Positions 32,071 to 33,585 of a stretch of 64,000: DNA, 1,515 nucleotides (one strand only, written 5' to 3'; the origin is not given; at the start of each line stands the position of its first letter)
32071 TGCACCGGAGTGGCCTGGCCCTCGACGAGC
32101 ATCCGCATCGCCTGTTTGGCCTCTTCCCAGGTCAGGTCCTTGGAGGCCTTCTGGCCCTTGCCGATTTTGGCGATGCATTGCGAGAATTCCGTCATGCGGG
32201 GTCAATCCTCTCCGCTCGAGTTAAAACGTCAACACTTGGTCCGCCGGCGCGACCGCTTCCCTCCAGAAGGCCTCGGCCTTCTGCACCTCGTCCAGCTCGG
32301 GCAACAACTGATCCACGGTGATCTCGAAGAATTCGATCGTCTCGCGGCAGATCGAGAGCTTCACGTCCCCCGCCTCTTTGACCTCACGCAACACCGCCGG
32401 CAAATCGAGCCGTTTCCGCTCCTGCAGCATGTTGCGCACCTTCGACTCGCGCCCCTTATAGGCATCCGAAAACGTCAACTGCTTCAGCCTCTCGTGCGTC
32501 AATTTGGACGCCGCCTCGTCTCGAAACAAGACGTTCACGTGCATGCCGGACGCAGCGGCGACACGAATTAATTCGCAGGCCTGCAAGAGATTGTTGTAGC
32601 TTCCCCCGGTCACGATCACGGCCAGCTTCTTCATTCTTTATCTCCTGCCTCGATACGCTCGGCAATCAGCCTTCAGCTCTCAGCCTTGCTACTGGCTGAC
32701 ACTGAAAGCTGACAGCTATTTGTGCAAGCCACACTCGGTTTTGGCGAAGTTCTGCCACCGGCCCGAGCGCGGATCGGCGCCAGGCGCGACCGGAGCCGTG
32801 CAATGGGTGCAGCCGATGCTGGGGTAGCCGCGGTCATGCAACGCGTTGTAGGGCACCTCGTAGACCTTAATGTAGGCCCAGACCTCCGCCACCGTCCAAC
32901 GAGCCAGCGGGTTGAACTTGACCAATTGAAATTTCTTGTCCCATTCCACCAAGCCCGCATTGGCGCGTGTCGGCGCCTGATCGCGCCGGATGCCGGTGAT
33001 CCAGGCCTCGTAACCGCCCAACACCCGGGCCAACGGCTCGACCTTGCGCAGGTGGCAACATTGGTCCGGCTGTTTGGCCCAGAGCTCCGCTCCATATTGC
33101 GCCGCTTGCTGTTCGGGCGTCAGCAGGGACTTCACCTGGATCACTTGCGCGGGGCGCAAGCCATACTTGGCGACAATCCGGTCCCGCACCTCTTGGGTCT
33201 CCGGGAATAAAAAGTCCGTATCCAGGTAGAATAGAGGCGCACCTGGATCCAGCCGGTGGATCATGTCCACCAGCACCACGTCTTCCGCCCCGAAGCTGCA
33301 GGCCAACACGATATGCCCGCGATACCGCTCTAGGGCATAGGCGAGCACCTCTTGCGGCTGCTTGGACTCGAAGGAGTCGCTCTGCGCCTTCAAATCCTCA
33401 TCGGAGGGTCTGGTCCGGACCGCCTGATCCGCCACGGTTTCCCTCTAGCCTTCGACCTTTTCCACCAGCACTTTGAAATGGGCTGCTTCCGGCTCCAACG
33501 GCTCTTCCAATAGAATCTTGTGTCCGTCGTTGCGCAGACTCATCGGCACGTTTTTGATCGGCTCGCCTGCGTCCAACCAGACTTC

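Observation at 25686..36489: Eleven-gene co-directional array that embeds sulfate assimilation in an apparent sulfur-relay / Fe-S context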

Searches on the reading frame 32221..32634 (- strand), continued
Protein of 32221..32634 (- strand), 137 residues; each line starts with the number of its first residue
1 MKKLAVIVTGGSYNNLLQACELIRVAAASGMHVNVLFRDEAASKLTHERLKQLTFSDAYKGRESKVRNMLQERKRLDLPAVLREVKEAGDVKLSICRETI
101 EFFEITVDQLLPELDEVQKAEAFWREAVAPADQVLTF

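Call 96: fold_search(model_id=the predicted structure, library=pdb)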
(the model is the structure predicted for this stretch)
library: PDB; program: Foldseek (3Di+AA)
matches with E <= 10: 1537; with E <= 0.001: 10
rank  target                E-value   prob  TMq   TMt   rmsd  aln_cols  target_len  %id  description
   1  2qs7_A                1.2e-12  1.00  0.88  0.87   2.0       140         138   28  CRYSTAL STRUCTURE OF a putative oxidoreductase of the DsrE/DsrF-like family (SSO1126) FROM SULFOLOBUS SOLFATARICUS P2  (released 2007-08-21)
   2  3pnx_A                1.3e-09  1.00  0.80  0.70   3.7       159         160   17  Crystal structure of a putative sulfurtransferase dsrE (Swol_2425) from Syntrophomonas wolfei str. Goettingen at 1.92  (released 2010-12-15)
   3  3pnx_B                1.6e-09  1.00  0.79  0.70   3.9       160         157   18  Crystal structure of a putative sulfurtransferase dsrE (Swol_2425) from Syntrophomonas wolfei str. Goettingen at 1.92  (released 2010-12-15)
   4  3mc3                  1.5e-06  1.00  0.70  0.78   4.6       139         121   16  Crystal structure of DsrE/DsrF-like family protein (NP_342589.1) from SULFOLOBUS SOLFATARICUS at 1.49 A resolution (released 2010-05-19)
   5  2hy5_B                2.8e-05  1.00  0.58  0.60   6.7       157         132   20  Crystal structure of DsrEFH (released 2006-09-19)
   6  1l1s                  6.6e-05  1.00  0.65  0.79   3.9       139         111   12  Structure of Protein of Unknown Function MTH1491 from Methanobacterium thermoautotrophicum (released 2002-05-29)
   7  2pd2_A                9.7e-05  1.00  0.56  0.69   6.3       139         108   14  Crystal structure of (ST0148) conserved hypothetical from Sulfolobus Tokodaii Strain7 (released 2007-10-02)
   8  2hy5_C                1.5e-04  1.00  0.53  0.70   5.1       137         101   14  Crystal structure of DsrEFH (released 2006-09-19)
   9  8uja_A                4.3e-04  1.00  0.56  0.69   6.3       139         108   11  T33-fn10 - Designed Tetrahedral Protein Cage Using Fragment-based Hydrogen Bond Networks (released 2024-03-06)
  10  2d1p_B                4.9e-04  1.00  0.60  0.67   4.4       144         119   14  crystal structure of heterohexameric TusBCD proteins, which are crucial for the tRNA modification (released 2006-02-28)
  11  2fmo_A                7.0e-03  0.15  0.19  0.13  13.7       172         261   12  Ala177Val mutant of E. coli Methylenetetrahydrofolate Reductase (released 2006-04-25)
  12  4a7x_F                1.1e-02  0.82  0.35  0.24   9.5       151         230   12  Crystal structure of uridylate kinase from Helicobacter pylori (released 2012-06-27)
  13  3ab2_E                1.1e-02  0.66  0.31  0.15  11.1       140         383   16  Crystal structure of aspartate kinase from Corynebacterium glutamicum in complex with threonine (released 2010-06-23)
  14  3aaw_A                1.3e-02  0.51  0.26  0.12  11.6       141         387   14  Crystal structure of aspartate kinase from Corynebacterium glutamicum in complex with lysine and threonine (released 2010-06-23)
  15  4a7x_B                1.4e-02  0.72  0.34  0.23  10.2       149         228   11  Crystal structure of uridylate kinase from Helicobacter pylori (released 2012-06-27)
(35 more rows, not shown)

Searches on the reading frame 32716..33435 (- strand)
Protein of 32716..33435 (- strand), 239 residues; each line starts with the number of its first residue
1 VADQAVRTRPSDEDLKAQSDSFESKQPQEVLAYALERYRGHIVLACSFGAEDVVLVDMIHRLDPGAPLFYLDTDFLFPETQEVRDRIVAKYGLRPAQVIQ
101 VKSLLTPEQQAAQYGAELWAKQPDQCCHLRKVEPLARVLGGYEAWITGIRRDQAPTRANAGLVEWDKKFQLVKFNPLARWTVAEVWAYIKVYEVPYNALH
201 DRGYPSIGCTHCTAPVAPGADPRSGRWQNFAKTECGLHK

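Call 5: search_protein_families(library=pfam, proteins=[window:32716-33435:-], max_evalue=0.01)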
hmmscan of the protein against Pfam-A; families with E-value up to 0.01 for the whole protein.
window:32716-33435:- (239 aa): 1 family
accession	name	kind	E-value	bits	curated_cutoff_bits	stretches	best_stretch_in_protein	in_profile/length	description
PF01507.26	PAPS_reduct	-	2.4e-50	171.4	22.5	1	42-215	2-175/175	Phosphoadenosine phosphosulfate reductase domain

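Call 6: search_protein_families(library=ncbifam, proteins=[window:32716-33435:-], max_evalue=0.001)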
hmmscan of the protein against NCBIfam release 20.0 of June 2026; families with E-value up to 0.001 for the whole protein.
window:32716-33435:- (239 aa): 14 families
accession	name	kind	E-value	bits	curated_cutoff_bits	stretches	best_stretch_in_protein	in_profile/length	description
NF002537.0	PRK02090.1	equivalog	1.1e-79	267.5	154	1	6-238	7-238/244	phosphoadenylyl-sulfate reductase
TIGR00434.1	cysH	subfamily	7.4e-71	238.4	165.1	1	27-239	1-214/214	phosophoadenylyl-sulfate reductase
TIGR02055.1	APS_reductase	subfamily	4.4e-70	235.4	235.3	1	47-237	1-194/194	adenylylsulfate reductase, thioredoxin dependent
TIGR02057.1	PAPS_reductase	equivalog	1.6e-57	195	254.2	1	19-238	5-224/224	phosphoadenosine phosphosulfate reductase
TIGR00424.1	APS_reduc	equivalog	4.9e-42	144.1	553.2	1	13-239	89-324/464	5'-adenylylsulfate reductase, thioredoxin-independent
NF010368.0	PRK13795.1-3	equivalog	1.8e-13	49.6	588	1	37-214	245-422/635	hypothetical protein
NF010367.0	PRK13795.1-2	equivalog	5.1e-12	45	456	1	36-214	239-417/584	hypothetical protein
NF003587.0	PRK05253.1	subfamily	8.7e-12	44.9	195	1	42-159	30-145/301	sulfate adenylyltransferase subunit CysD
NF010366.0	PRK13795.1-1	equivalog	3.5e-11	42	745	1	50-215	277-446/667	hypothetical protein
NF006327.0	PRK08557.1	equivalog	2.9e-10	39.5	366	1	26-214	165-356/415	hypothetical protein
NF009214.0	PRK12563.1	equivalog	4.6e-07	29.5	413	1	54-160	57-161/317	sulfate adenylyltransferase subunit CysD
TIGR02039.1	CysD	subfamily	5e-07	29.6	396.6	1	63-159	44-137/294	sulfate adenylyltransferase, small subunit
NF006351.0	PRK08576.1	equivalog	1.3e-06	27.3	290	1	70-214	265-403/436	hypothetical protein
NF010369.0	PRK13795.1-4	equivalog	2e-06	26.3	1086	1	15-214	225-430/633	hypothetical protein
